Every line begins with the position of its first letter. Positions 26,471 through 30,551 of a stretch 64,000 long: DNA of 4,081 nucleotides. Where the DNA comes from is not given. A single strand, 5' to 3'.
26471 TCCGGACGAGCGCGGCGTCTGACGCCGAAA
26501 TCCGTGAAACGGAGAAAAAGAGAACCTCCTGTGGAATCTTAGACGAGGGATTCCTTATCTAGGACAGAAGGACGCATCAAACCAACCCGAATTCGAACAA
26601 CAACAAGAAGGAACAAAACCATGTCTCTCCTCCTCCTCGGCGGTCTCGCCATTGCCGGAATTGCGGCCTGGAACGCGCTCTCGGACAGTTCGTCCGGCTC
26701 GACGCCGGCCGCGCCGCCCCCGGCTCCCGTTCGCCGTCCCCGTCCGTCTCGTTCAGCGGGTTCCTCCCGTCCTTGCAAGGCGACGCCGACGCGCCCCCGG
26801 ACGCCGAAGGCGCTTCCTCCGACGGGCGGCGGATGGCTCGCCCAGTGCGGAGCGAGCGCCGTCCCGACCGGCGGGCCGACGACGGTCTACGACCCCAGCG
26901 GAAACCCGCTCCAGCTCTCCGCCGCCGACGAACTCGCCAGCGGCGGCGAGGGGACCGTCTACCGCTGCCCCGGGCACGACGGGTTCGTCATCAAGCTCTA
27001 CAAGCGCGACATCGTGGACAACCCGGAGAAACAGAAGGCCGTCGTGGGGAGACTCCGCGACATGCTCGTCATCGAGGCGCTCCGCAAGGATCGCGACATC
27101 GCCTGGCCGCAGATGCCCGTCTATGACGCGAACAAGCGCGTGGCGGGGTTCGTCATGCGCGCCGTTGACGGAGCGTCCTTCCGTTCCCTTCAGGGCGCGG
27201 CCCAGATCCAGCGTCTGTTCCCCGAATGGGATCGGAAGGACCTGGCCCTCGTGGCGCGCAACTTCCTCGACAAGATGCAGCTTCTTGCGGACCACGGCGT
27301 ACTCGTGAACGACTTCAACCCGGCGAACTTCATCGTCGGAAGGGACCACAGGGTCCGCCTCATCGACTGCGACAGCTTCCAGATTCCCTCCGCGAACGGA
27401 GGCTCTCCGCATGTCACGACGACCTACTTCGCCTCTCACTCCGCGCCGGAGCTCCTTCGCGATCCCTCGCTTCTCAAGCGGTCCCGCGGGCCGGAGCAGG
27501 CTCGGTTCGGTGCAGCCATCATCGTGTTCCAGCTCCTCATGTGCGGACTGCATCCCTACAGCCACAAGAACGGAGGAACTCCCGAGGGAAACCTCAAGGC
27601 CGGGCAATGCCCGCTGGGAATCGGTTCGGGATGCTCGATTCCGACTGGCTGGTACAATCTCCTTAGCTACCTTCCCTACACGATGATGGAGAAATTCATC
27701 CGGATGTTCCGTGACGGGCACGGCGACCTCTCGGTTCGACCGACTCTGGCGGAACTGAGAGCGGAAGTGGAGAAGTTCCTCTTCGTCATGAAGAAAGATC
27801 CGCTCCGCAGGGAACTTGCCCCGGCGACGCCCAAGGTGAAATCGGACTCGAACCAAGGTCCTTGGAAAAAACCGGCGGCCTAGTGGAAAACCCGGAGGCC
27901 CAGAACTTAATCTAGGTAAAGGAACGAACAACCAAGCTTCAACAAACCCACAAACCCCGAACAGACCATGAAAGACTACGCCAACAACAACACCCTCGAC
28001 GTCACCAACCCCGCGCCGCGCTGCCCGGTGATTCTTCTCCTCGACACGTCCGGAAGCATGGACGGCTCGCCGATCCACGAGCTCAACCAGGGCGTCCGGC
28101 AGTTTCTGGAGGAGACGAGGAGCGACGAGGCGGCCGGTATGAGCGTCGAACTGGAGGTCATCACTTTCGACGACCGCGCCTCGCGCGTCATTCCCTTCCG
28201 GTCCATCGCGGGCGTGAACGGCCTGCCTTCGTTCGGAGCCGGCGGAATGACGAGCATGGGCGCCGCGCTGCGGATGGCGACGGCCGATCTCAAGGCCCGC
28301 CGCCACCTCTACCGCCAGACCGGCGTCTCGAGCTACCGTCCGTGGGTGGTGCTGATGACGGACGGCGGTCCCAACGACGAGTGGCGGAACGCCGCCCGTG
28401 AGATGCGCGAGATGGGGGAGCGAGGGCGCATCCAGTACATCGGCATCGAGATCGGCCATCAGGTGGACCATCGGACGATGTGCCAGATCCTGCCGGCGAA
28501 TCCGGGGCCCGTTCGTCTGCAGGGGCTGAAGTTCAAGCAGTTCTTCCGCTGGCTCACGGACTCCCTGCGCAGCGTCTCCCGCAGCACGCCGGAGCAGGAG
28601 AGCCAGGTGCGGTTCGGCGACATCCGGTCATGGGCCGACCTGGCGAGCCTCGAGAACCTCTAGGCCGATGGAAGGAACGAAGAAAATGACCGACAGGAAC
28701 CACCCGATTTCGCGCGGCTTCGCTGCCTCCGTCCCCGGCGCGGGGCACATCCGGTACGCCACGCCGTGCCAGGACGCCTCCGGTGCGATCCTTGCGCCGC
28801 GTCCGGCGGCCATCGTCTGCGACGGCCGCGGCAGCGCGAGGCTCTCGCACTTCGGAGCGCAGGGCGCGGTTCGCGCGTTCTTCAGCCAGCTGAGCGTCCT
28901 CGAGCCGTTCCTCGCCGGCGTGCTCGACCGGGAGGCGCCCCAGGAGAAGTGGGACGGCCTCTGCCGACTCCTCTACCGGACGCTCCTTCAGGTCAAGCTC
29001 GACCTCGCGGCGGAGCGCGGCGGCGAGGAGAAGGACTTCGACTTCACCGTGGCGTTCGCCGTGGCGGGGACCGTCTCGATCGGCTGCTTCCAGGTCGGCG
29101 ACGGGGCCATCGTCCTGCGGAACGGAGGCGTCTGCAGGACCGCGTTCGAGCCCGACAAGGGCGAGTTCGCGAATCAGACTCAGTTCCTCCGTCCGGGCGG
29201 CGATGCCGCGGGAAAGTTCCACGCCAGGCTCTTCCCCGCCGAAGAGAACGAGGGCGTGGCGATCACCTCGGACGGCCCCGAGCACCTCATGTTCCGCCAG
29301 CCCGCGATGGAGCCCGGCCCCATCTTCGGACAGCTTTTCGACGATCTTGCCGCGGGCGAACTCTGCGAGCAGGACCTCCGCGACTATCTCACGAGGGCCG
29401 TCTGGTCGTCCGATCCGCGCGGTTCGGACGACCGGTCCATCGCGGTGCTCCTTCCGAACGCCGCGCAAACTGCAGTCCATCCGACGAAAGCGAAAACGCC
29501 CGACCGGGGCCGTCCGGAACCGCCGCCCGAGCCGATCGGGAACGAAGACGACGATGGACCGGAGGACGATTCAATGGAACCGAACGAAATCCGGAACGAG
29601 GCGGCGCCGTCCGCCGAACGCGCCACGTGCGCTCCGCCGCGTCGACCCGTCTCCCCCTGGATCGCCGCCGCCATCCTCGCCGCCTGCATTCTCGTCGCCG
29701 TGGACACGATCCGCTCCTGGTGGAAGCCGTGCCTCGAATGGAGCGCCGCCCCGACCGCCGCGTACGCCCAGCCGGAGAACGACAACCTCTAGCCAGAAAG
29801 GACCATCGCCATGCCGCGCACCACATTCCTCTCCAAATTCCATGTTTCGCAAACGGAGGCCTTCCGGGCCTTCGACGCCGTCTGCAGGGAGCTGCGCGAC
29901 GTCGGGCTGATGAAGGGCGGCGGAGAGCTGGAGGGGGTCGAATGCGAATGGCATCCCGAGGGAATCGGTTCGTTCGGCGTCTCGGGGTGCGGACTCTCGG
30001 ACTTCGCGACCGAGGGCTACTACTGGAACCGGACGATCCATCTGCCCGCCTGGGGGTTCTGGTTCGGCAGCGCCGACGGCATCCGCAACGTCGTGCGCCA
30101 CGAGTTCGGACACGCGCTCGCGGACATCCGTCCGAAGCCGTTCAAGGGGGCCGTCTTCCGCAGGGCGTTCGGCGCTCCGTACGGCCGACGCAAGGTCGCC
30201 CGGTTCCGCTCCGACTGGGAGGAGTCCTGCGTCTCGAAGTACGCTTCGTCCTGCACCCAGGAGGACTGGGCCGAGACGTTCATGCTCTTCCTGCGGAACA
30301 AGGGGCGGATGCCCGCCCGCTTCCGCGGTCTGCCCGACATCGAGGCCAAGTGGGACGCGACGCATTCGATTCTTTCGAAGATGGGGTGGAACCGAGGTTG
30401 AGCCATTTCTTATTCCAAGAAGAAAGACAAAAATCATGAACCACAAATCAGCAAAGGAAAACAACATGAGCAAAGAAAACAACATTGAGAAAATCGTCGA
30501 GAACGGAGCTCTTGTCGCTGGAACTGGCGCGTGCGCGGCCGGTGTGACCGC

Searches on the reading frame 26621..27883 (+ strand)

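Call 58: search_protein_families(library=pfam, proteins=[window:26621-27883:+], max_evalue=0.001)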
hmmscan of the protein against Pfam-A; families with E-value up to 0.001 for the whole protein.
window:26621-27883:+ (420 aa): 1 family
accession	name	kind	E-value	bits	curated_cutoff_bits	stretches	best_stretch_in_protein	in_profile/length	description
PF00069.31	Pkinase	-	1.8e-05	24.7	31.7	1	104-318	6-202/263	Protein kinase domain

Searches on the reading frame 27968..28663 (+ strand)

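Call 58: search_protein_families(library=pfam, proteins=[window:27968-28663:+], max_evalue=0.001)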
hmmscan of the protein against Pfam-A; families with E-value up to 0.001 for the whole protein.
window:27968-28663:+ (231 aa): 3 families
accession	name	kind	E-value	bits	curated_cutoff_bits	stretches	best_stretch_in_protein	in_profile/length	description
PF00092.34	VWA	-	8e-12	46.2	23.8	1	21-174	2-150/174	von Willebrand factor type A domain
PF13519.12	VWA_2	-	6.1e-11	43.3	27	1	21-133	1-106/107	von Willebrand factor type A domain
PF05762.20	VWA_CoxE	-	0.00013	21.9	26.4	0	19-154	55-180/222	VWA domain containing CoxE-like protein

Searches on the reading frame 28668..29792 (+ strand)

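Call 58: search_protein_families(library=pfam, proteins=[window:28668-29792:+], max_evalue=0.001)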
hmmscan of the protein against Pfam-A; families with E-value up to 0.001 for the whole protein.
window:28668-29792:+ (374 aa): 1 family
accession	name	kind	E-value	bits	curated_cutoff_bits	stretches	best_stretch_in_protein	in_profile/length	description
PF13672.11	PP2C_2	-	8.3e-31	107.6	24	1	24-241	2-208/209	Protein phosphatase 2C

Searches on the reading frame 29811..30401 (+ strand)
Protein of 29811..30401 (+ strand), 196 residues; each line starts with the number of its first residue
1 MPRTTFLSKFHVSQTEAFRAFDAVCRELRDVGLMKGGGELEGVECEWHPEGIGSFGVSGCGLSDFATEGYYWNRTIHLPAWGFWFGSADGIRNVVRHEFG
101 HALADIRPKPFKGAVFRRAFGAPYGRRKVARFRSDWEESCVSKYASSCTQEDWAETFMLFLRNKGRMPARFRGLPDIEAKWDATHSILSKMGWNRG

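Call 58: search_protein_families(library=pfam, proteins=[window:29811-30401:+], max_evalue=0.001)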
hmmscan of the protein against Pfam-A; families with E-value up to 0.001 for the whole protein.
window:29811-30401:+ (196 aa): 1 family
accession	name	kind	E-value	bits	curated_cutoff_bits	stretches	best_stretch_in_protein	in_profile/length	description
PF15887.11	Peptidase_Mx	-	2.1e-07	31.1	27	1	95-161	90-164/236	Putative zinc-binding metallo-peptidase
